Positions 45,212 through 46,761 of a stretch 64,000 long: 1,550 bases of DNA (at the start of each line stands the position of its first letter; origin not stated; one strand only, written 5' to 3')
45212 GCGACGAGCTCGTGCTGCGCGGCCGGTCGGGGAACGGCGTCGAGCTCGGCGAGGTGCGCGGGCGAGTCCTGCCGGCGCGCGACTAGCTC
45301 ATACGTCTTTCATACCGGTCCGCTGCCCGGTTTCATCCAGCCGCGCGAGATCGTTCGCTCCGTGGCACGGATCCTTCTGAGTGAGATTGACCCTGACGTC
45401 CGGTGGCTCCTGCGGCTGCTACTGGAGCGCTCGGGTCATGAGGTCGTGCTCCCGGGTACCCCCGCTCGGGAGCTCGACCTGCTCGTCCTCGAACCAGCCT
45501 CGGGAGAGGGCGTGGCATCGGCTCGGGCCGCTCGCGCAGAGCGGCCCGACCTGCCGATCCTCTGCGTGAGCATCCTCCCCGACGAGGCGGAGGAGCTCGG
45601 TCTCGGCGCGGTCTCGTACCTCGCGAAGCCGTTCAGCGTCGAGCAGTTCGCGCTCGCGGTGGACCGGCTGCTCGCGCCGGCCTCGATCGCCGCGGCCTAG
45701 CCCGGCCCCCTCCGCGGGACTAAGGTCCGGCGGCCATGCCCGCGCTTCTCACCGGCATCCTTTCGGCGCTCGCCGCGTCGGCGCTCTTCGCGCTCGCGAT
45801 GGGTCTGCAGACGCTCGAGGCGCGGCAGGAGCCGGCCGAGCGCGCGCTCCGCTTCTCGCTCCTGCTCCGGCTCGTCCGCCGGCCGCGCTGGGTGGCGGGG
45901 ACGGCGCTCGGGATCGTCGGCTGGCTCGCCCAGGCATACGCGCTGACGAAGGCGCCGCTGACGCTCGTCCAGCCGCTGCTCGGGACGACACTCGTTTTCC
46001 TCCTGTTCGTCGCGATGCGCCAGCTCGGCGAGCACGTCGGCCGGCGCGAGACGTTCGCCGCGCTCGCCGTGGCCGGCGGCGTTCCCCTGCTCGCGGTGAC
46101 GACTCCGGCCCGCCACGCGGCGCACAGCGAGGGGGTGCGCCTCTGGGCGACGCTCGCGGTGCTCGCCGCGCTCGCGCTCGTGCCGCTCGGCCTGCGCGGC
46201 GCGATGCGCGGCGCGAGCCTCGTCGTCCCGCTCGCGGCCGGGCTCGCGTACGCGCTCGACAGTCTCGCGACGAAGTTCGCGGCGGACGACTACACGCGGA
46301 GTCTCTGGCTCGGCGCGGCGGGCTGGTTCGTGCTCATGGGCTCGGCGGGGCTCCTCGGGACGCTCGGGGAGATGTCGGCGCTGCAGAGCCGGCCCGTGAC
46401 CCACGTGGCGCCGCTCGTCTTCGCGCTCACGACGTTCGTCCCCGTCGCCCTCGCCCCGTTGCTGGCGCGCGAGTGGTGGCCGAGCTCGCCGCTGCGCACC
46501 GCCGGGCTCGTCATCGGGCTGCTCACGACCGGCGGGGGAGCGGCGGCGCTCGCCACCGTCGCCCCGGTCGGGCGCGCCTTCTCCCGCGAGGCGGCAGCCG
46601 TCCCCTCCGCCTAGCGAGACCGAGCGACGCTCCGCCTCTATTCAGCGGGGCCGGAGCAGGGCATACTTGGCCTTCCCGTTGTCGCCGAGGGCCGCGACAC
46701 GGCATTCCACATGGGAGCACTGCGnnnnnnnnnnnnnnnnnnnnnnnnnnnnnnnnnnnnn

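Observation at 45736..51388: Tandem paralogous giant GT-C-like membrane proteins that, with a DMT-like protein and a distal GT2, form a possible three-component extracytoplasmic glycosylation system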

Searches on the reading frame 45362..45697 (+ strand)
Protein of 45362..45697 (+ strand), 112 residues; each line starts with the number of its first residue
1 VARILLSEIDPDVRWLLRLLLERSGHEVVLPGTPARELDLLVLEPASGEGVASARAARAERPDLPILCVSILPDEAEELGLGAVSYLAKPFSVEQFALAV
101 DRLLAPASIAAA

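Call 61: search_protein_families(library=pfam, proteins=[window:45362-45697:+], max_evalue=0.1)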
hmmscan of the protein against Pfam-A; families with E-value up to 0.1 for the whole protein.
window:45362-45697:+ (112 aa): 1 family
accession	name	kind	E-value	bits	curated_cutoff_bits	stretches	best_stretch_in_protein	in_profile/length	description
PF00072.30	Response_reg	-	0.0024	18.4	30.2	1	48-100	55-110/111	Response regulator receiver domain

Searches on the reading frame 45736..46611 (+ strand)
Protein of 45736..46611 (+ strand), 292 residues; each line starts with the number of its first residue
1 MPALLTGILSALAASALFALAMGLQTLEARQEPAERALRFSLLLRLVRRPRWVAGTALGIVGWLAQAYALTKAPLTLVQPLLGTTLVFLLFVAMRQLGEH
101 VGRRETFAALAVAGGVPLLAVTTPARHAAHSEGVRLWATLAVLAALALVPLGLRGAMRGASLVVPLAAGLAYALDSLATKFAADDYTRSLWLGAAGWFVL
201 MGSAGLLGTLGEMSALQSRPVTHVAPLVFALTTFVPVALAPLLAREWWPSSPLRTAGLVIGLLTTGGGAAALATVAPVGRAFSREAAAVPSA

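Call 9: search_protein_families(library=pfam, proteins=[window:45736-46611:+], max_evalue=1)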
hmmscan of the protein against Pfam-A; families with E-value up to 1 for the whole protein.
window:45736-46611:+ (292 aa): 3 families
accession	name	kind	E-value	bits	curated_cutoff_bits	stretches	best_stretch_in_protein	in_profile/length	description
PF00892.27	EamA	-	0.0045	17.7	28.2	1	57-119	70-133/135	EamA-like transporter family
PF10639.15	TMEM234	-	0.025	15.1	30.1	1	25-110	20-102/113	Putative transmembrane family 234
PF05653.20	Mg_trans_NIPA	-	0.034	13.7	26.2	1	47-130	47-130/295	Magnesium transporter NIPA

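Call 10: search_protein_families(library=ncbifam, proteins=[window:45736-46611:+], max_evalue=1)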
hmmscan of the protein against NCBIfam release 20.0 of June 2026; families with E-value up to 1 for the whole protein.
window:45736-46611:+ (292 aa): 1 family
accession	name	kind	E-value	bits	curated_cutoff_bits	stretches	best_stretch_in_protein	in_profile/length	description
NF038012.1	DMT_1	subfamily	2.8e-07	30.1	50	1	9-187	3-185/276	DMT family transporter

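Call 55: find_homologous_proteins(query=window:45736-46611:+)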
Query window:45736-46611:+ (292 aa): 210 proteins with E <= 0.001 among 8000 candidates; the best 120 are listed.
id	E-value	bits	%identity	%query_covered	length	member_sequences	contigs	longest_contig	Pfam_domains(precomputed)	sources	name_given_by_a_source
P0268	5.6e-158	543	93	99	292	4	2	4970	-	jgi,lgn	jgi:hypothetical protein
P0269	1.6e-145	502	84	100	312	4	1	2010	-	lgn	-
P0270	1.9e-144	498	84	100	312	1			-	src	-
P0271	8.1e-139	480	81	100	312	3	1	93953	-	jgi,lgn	jgi:drug/metabolite transporter (DMT)-like permease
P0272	1.6e-138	479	82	100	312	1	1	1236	-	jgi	jgi:drug/metabolite transporter (DMT)-like permease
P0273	6.6e-136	470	82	98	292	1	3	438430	-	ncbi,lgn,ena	-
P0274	1.2e-133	463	84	92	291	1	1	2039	-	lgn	-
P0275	3.5e-133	461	80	100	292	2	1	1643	-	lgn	-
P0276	7.9e-131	453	78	100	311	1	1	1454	-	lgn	-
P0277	1.4e-130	453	78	100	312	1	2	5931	-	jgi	jgi:hypothetical protein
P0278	3.6e-128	445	76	100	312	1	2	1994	-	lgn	-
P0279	2.8e-125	435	75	100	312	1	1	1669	-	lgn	-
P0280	3.1e-125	435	80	89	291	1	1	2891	-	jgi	jgi:hypothetical protein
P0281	1.1e-122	427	78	92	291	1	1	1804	-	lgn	-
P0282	2.5e-119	416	77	94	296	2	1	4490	-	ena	-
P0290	8.4e-104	365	67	92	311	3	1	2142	PF00892.27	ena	-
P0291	1.2e-102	361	66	98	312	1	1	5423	PF00892.27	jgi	jgi:uncharacterized membrane protein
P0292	3.1e-102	360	67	91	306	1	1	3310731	-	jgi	jgi:drug/metabolite transporter (DMT)-like permease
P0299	1.6e-96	341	63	100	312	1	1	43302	PF00892.27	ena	-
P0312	1.1e-86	309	63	87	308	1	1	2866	PF05653.21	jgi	jgi:drug/metabolite transporter (DMT)-like permease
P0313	3.6e-86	307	58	99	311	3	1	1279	PF05653.21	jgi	jgi:Magnesium transporter NIPA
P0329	1.1e-67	246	50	99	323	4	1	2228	PF05653.21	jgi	jgi:drug/metabolite transporter (DMT)-like permease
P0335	3.4e-60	222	49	98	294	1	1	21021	PF05653.21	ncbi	-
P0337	1.0e-59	220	51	78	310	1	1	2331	PF05653.21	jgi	jgi:drug/metabolite transporter (DMT)-like permease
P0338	1.1e-59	220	52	93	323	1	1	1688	PF05653.21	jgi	jgi:drug/metabolite transporter (DMT)-like permease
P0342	5.4e-59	218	52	85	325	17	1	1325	PF00892.27,PF05653.21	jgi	jgi:drug/metabolite transporter (DMT)-like permease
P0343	1.4e-58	217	49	81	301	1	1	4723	PF05653.21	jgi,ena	jgi:drug/metabolite transporter (DMT)-like permease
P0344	2.0e-58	216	46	92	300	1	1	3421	PF05653.21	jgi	jgi:drug/metabolite transporter (DMT)-like permease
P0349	3.9e-57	212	46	90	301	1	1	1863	PF05653.21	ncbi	-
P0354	1.2e-55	207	46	92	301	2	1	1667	PF05653.21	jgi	jgi:drug/metabolite transporter (DMT)-like permease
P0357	3.3e-55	205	49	93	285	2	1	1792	PF05653.21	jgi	jgi:drug/metabolite transporter (DMT)-like permease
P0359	4.6e-55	205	50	81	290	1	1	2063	PF05653.21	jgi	jgi:Magnesium transporter NIPA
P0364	1.6e-54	203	47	90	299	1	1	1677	PF05653.21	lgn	-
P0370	1.9e-52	196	47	92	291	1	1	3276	PF00892.27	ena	-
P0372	3.0e-52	196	48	91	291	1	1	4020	PF05653.21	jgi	jgi:hypothetical protein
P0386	1.7e-43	167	42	90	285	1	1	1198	PF00892.27,PF05653.21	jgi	jgi:drug/metabolite transporter (DMT)-like permease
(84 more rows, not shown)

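Call 57: find_encoding_contigs(protein=P0273, flank=10000, max_places=1)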
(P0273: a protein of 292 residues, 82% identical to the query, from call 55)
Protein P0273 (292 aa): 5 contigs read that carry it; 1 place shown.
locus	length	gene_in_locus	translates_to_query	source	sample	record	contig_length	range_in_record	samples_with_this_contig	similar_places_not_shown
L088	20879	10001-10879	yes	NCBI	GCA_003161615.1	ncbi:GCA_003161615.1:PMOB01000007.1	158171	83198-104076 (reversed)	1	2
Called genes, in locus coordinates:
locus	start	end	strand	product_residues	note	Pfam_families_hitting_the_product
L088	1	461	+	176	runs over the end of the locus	-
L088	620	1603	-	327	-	PF08240:ADH_N, PF00107:ADH_zinc_N, PF13602:ADH_zinc_N_2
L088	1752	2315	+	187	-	PF02909:TetR_C_1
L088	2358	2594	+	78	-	-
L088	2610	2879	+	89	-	-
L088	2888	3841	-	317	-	PF01118:Semialdhyde_dh, PF02774:Semialdhyde_dhC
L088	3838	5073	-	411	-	PF00696:AA_kinase, PF13840:ACT_7, PF22468:ACT_9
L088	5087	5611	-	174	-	-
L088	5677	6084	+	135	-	PF09939:DUF2171 (weak)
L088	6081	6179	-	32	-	-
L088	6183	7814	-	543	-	PF05496:RuvB_N (weak), PF13177:DNA_pol3_delta2, PF13191:AAA_16 (weak), PF00004:AAA, PF13401:AAA_22 (weak), PF22608:DNAX_ATPase_lid, PF12169:DNA_pol3_gamma3, PF20964:DnaX_C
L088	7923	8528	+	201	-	-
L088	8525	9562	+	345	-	PF01557:FAA_hydrolase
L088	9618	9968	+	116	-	-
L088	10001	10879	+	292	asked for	-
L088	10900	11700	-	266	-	PF00583:Acetyltransf_1 (weak)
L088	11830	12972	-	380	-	PF00083:Sugar_tr, PF07690:MFS_1, PF06779:MFS_4 (weak)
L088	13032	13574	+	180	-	PF04542:Sigma70_r2, PF08281:Sigma70_r4_2, PF04545:Sigma70_r4 (weak)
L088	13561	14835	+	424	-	PF14257:DUF4349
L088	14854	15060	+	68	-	-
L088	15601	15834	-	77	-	-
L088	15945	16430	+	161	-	PF04542:Sigma70_r2 (weak), PF08281:Sigma70_r4_2, PF04545:Sigma70_r4 (weak)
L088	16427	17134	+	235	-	-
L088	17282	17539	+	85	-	-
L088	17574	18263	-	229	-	-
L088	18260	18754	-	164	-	PF04542:Sigma70_r2 (weak), PF08281:Sigma70_r4_2, PF04545:Sigma70_r4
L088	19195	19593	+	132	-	PF00571:CBS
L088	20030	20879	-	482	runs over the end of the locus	PF14417:MEDS, PF00440:TetR_N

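Call 58: find_encoding_contigs(protein=P0271, flank=10000, max_places=1)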
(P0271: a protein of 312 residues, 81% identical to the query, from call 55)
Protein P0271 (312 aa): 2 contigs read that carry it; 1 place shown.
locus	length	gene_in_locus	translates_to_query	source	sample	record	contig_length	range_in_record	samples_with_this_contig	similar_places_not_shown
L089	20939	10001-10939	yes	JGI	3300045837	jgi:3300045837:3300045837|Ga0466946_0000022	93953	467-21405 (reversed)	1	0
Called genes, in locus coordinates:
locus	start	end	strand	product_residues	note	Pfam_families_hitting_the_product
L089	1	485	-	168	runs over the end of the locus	-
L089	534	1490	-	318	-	PF07676:PD40 (faint), PF26549:Tricorn_N (faint)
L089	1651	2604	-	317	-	PF01118:Semialdhyde_dh, PF02774:Semialdhyde_dhC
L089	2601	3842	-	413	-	PF00696:AA_kinase, PF01842:ACT (faint), PF13840:ACT_7, PF22468:ACT_9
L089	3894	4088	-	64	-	-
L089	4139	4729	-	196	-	PF21176:RecR_HhH, PF02132:RecR_ZnF, PF01751:Toprim, PF13662:Toprim_4, PF21175:RecR_C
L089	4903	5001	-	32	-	-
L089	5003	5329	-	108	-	PF02575:YbaB_DNA_bd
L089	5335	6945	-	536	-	PF05496:RuvB_N (weak), PF13177:DNA_pol3_delta2, PF13401:AAA_22 (weak), PF00004:AAA, PF22608:DNAX_ATPase_lid, PF12169:DNA_pol3_gamma3, PF20964:DnaX_C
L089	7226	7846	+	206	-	-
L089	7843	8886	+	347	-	PF01557:FAA_hydrolase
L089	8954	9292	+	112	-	-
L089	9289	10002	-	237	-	PF01522:Polysacc_deac_1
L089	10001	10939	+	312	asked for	-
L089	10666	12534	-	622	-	PF06925:MGDG_synth, PF13439:Glyco_transf_4 (weak), PF04101:Glyco_tran_28_C (weak), PF13692:Glyco_trans_1_4 (weak)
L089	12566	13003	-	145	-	PF20341:DUF6636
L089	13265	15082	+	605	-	PF17164:DUF5122, PF03793:PASTA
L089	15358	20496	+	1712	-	PF20148:DUF6531 (weak), PF05593:RHS_repeat (weak), PF25023:TEN_YD-shell (weak), PF05593:RHS_repeat, PF25023:TEN_YD-shell (weak)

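Call 59: find_encoding_contigs(protein=P0292, flank=10000, max_places=1)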
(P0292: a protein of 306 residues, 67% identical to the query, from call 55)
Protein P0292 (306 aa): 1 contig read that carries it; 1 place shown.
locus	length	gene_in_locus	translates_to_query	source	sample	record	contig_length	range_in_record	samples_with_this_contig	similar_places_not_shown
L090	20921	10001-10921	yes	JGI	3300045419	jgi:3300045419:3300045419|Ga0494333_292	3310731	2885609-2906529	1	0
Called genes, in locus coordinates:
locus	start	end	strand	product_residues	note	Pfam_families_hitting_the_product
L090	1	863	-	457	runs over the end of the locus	PF00202:Aminotran_3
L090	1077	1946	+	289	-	PF14525:AraC_binding_2, PF00165:HTH_AraC (faint), PF12833:HTH_18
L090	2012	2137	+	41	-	-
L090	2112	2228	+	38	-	-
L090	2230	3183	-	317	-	PF01118:Semialdhyde_dh, PF02774:Semialdhyde_dhC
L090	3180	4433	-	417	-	PF00696:AA_kinase, PF13840:ACT_7, PF22468:ACT_9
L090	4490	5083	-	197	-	PF21176:RecR_HhH, PF02132:RecR_ZnF, PF01751:Toprim, PF13662:Toprim_4, PF21175:RecR_C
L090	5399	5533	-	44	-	-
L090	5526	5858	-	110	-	PF02575:YbaB_DNA_bd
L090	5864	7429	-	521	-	PF05496:RuvB_N (weak), PF13177:DNA_pol3_delta2, PF13401:AAA_22 (weak), PF00004:AAA, PF22608:DNAX_ATPase_lid, PF12169:DNA_pol3_gamma3, PF20964:DnaX_C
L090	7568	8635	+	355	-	PF01557:FAA_hydrolase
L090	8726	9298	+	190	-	-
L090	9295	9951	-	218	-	PF01522:Polysacc_deac_1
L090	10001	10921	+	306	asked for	-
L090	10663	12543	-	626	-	PF06925:MGDG_synth, PF04101:Glyco_tran_28_C (weak), PF13692:Glyco_trans_1_4 (weak)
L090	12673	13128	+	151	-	PF00582:Usp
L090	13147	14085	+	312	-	PF07730:HisKA_3 (faint), PF00672:HAMP, PF02518:HATPase_c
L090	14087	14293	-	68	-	-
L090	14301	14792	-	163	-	PF03449:GreA_GreB_N, PF01272:GreA_GreB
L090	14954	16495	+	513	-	PF01925:TauE, PF01583:APS_kinase, PF13671:AAA_33 (weak)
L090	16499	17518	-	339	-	PF14907:NTP_transf_5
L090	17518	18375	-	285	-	PF01061:ABC2_membrane, PF12698:ABC2_membrane_3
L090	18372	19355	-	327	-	PF00005:ABC_tran, PF13304:AAA_21 (faint), PF13401:AAA_22 (faint)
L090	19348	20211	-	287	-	-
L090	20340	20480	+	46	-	-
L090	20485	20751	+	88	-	PF05402:PqqD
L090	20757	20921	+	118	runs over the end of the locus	PF13471:Transglut_core3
